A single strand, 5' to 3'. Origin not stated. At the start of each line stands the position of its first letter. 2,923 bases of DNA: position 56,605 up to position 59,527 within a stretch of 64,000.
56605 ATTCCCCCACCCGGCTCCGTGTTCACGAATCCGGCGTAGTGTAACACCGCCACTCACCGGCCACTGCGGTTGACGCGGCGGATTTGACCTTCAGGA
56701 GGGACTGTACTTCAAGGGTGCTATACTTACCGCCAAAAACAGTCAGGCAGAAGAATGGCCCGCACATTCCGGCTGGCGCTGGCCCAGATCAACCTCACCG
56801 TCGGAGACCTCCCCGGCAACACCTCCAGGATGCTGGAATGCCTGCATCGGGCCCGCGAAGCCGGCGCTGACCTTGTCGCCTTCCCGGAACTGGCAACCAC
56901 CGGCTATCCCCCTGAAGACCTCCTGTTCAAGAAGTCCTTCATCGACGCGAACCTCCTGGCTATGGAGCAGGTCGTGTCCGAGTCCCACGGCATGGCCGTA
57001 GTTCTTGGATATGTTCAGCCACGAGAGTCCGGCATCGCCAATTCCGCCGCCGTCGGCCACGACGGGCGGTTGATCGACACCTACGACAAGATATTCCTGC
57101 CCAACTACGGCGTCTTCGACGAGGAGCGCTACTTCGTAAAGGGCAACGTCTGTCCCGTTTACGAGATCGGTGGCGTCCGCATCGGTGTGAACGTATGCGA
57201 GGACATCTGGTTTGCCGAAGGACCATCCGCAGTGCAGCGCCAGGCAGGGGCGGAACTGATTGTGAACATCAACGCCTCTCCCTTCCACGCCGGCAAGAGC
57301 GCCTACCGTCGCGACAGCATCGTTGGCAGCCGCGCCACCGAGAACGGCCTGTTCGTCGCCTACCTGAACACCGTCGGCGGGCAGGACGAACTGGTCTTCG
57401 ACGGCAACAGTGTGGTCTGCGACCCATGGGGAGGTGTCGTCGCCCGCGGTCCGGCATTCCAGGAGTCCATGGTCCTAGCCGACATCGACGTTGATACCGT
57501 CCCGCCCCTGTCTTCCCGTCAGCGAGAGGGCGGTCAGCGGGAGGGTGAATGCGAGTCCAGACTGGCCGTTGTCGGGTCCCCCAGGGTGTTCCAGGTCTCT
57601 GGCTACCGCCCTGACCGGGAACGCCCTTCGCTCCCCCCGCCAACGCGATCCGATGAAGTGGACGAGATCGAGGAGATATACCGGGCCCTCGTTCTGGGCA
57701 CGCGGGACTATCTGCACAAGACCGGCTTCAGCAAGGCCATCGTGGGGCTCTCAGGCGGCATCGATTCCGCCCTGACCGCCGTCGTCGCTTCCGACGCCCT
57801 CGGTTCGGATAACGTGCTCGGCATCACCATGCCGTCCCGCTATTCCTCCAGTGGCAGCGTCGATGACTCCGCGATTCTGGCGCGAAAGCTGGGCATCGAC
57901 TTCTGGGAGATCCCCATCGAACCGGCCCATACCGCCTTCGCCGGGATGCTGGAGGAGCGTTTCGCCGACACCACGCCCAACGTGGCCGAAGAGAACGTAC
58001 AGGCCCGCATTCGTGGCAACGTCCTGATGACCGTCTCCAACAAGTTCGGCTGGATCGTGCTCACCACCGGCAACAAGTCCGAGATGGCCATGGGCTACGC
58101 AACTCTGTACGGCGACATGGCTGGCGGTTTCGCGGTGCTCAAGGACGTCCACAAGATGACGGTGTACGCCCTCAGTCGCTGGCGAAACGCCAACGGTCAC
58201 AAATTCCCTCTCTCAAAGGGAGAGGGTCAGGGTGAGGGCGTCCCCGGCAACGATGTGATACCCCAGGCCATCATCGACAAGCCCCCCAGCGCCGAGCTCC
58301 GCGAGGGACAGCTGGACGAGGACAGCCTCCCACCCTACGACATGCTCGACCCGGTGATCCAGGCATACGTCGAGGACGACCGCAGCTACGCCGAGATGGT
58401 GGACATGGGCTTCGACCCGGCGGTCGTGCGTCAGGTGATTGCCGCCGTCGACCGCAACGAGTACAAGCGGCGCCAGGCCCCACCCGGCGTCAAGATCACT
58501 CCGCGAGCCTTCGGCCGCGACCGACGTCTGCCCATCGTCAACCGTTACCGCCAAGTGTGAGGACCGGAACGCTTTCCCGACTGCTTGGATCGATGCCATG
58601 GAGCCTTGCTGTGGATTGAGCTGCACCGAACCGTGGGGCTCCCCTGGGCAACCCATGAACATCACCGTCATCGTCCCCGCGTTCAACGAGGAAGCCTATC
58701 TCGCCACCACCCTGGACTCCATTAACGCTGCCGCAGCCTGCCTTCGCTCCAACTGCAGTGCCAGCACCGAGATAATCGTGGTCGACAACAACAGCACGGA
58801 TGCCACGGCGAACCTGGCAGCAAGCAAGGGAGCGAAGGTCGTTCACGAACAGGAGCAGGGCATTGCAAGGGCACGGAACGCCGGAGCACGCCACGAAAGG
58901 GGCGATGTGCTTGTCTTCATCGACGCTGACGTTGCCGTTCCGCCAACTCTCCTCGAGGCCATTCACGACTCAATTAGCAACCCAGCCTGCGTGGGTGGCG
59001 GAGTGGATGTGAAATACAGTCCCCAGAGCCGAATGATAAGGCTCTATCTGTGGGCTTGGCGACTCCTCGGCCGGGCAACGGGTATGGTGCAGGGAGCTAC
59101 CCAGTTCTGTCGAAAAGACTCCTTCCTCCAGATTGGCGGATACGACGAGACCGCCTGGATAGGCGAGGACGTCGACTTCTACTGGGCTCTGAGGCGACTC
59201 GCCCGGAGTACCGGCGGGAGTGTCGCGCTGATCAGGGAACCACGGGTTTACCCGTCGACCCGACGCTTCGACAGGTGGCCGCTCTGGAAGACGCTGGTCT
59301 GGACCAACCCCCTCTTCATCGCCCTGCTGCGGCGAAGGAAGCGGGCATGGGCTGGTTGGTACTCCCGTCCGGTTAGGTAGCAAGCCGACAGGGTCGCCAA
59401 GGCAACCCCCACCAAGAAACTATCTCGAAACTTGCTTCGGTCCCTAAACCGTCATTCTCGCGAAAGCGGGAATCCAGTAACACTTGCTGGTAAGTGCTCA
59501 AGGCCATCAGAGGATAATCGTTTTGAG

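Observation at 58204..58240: Intergenic hairpin repeat translated in frame inside the essential nadE gene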

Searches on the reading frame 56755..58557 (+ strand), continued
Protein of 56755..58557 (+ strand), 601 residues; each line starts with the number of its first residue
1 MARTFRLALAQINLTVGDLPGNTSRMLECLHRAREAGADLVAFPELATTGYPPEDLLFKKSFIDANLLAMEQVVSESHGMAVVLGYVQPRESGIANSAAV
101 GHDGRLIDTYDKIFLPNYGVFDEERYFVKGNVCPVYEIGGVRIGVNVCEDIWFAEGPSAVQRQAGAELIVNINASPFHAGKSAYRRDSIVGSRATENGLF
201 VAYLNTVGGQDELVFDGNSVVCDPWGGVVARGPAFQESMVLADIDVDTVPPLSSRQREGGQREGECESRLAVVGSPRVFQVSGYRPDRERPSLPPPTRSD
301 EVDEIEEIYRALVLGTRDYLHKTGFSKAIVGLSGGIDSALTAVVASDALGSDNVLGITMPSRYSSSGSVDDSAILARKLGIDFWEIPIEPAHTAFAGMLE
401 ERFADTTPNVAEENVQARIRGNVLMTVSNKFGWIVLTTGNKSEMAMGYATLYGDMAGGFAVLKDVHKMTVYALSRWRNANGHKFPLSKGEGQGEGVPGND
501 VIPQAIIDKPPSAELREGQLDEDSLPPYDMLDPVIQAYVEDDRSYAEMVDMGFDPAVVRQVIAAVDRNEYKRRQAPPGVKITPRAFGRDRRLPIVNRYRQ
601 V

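Call 49: predict_structure(alignment_id=A2)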
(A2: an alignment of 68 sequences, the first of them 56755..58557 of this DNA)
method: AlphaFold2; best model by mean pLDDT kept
length: 601 residues; sequences in the alignment: 68
mean_pLDDT: 68.3   pTM: 0.67
mean pLDDT of the five models: 68.3, 67.9, 65.4, 63.3, 59.3
residues with pLDDT >= 90: 111; 70-90: 199; 50-70: 142; < 50: 149
segments of 3 or more residues with pLDDT < 50: 118-120, 175-184, 209-215, 257-262, 390-392, 407-466, 490-497, 512-525, 567-601
pLDDT, mean of each block of 10 residues (from residue 1): 87 77 92 94 76 67 89 95 91 87 95 67 72 93 86 80 94 56 55 89 73 57 90 80 92 55 63 88 74 68 69 67 64 69 79 72 68 85 66 53 53 41 44 45 36 26 47 83 64 50 79 36 46 65 80 78 53 36 34 31 30
secondary structure, 60 per line:
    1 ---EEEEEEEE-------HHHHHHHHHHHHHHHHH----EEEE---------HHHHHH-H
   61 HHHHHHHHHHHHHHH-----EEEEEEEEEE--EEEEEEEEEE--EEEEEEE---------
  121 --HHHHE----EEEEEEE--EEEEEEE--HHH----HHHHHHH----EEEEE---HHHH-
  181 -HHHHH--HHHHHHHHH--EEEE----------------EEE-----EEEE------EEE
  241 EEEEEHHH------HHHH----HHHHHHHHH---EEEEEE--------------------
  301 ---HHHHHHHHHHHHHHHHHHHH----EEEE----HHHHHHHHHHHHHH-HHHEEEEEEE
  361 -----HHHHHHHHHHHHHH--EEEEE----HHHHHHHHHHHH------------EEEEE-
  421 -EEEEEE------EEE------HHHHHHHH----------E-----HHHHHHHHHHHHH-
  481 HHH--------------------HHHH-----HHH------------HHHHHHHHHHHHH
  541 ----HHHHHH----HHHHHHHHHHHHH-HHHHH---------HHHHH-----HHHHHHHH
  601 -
elements in order: E4-11 H19-35 E40-43 H53-58 H60-75 E81-90 E93-102 E105-111 H123-126 E132-138 E141-147 H157-163 E168-172 H176-179 H182-186 H189-197 E200-203 E220-222 E228-231 E238-245 H255-258 H263-271 E275-280 H304-323 E328-331 H336-349 E354-360 H366-379 E382-386 H391-402 E415-419 E422-427 E434-436 H443-450 H467-479 H504-507 H528-540 H545-550 H555-567 H569-573 H583-587 H593-600

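Call 84: fold_search(model_id=the predicted structure, library=pdb)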
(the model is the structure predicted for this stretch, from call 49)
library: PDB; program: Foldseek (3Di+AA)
matches with E <= 10: 1329; with E <= 0.001: 203
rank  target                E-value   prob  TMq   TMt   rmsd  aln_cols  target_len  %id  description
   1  4f4h_B                1.1e-40  1.00  0.56  0.61  16.4       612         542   41  Crystal structure of a Glutamine dependent NAD+ synthetase from Burkholderia thailandensis (released 2012-08-08)
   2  4f4h_A                3.1e-40  1.00  0.55  0.60  16.4       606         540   41  Crystal structure of a Glutamine dependent NAD+ synthetase from Burkholderia thailandensis (released 2012-08-08)
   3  3n05_A                4.1e-40  1.00  0.61  0.63  10.7       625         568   39  CRYSTAL STRUCTURE OF NH3-DEPENDENT NAD+ SYNTHETASE FROM STREPTOMYCES AVERMITILIS (released 2010-07-07)
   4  5kha_A                3.1e-39  1.00  0.54  0.61  16.5       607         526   36  Structure of glutamine-dependent NAD+ synthetase from Acinetobacter baumannii in complex with adenosine diphosphate (A (released 2016-07-27)
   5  5kha_B                5.1e-39  1.00  0.54  0.61  16.4       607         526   36  Structure of glutamine-dependent NAD+ synthetase from Acinetobacter baumannii in complex with adenosine diphosphate (A (released 2016-07-27)
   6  3n05_B                3.1e-38  1.00  0.61  0.64   9.1       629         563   37  CRYSTAL STRUCTURE OF NH3-DEPENDENT NAD+ SYNTHETASE FROM STREPTOMYCES AVERMITILIS (released 2010-07-07)
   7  6ofc_B                1.0e-25  1.00  0.40  0.36  25.3       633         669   22  Crystal structure of M. tuberculosis glutamine-dependent NAD+ synthetase complexed with Sulfonamide derivative 1, pyro (released 2020-01-08)
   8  6ofc_D                1.8e-25  1.00  0.40  0.36  27.3       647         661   22  Crystal structure of M. tuberculosis glutamine-dependent NAD+ synthetase complexed with Sulfonamide derivative 1, pyro (released 2020-01-08)
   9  3sez_D                2.7e-25  1.00  0.40  0.37  25.1       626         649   22  Crystal structure of C176A mutant of glutamine-dependent NAD+ synthetase from M. tuberculosis in complex with ATP and  (released 2012-04-11)
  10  6ofc_C                3.0e-25  1.00  0.41  0.37  26.3       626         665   21  Crystal structure of M. tuberculosis glutamine-dependent NAD+ synthetase complexed with Sulfonamide derivative 1, pyro (released 2020-01-08)
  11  6ofc_A                4.2e-25  1.00  0.40  0.36  25.4       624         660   23  Crystal structure of M. tuberculosis glutamine-dependent NAD+ synthetase complexed with Sulfonamide derivative 1, pyro (released 2020-01-08)
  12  3dla_D                4.4e-25  1.00  0.41  0.38  26.5       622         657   21  X-ray crystal structure of glutamine-dependent NAD+ synthetase from Mycobacterium tuberculosis bound to NaAD+ and DON (released 2009-03-10)
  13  3sez_A                6.6e-25  1.00  0.40  0.37  26.3       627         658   22  Crystal structure of C176A mutant of glutamine-dependent NAD+ synthetase from M. tuberculosis in complex with ATP and  (released 2012-04-11)
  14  3seq_B                6.9e-25  1.00  0.40  0.36  26.5       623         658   22  Crystal structure of C176A mutant of glutamine-dependent NAD+ synthetase from M. tuberculosis in complex with AMPCPP a (released 2012-04-11)
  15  3dla_A                8.7e-25  1.00  0.39  0.37  24.9       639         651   22  X-ray crystal structure of glutamine-dependent NAD+ synthetase from Mycobacterium tuberculosis bound to NaAD+ and DON (released 2009-03-10)
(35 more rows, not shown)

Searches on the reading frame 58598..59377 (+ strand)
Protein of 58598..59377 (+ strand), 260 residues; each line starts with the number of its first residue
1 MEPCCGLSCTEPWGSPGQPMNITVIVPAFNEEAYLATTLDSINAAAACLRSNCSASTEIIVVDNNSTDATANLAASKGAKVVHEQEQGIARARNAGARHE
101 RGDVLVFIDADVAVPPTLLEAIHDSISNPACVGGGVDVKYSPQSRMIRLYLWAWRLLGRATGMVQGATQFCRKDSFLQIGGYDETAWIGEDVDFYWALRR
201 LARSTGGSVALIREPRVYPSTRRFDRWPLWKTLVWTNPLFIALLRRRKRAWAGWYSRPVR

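Call 58: search_protein_families(library=pfam, proteins=[window:58598-59377:+], max_evalue=0.00001)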
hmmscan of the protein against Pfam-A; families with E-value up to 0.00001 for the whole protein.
window:58598-59377:+ (260 aa): 3 families
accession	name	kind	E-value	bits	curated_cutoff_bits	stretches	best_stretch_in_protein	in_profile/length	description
PF00535.33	Glycos_transf_2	-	3.3e-26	92.6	23.3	1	23-152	1-131/168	Glycosyl transferase family 2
PF13641.12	Glyco_tranf_2_3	-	1.1e-11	45.7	27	1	22-194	3-190/230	Glycosyltransferase like family 2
PF10111.15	Glyco_tranf_2_2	-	4.6e-09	36.6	27.3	1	54-123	27-103/276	Glycosyltransferase like family 2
